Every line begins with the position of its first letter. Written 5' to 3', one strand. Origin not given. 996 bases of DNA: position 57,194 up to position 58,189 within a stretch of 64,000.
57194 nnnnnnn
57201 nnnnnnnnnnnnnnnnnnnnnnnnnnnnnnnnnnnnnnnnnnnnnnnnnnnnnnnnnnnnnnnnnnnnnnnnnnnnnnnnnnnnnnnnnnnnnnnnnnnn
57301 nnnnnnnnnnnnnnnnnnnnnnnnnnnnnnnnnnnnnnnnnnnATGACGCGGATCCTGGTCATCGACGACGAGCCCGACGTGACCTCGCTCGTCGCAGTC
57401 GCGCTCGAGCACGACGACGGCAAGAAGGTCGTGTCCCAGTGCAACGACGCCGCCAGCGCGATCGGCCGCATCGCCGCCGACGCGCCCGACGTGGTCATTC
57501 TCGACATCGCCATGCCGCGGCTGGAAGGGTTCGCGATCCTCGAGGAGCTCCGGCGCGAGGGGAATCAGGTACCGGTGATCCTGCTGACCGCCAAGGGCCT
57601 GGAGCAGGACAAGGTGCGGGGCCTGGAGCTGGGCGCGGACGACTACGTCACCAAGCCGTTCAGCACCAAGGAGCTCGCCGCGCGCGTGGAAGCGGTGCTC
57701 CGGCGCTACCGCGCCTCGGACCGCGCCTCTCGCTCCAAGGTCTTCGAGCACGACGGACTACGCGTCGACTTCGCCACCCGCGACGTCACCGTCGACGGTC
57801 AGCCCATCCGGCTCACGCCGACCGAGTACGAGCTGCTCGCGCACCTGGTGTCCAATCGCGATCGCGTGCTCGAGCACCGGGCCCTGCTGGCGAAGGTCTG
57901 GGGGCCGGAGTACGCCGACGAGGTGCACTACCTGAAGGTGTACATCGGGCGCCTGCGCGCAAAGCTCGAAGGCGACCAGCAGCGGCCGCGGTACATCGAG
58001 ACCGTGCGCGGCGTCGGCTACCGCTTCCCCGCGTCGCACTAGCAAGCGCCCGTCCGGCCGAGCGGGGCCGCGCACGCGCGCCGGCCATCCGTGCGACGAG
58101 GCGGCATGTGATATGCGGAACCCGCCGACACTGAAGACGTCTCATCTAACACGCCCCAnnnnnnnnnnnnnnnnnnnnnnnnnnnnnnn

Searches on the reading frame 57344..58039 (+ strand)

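Call 101: search_protein_families(library=pfam, proteins=[window:57344-58039:+], max_evalue=0.00001)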
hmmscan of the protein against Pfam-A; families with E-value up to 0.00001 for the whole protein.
window:57344-58039:+ (232 aa): 2 families
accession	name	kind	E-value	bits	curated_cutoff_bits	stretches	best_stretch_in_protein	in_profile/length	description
PF00072.30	Response_reg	-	5.1e-30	104.3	30.2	1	4-115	1-110/111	Response regulator receiver domain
PF00486.34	Trans_reg_C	-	6.8e-26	90.6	26.2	1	152-228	1-77/77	Transcriptional regulatory protein, C terminal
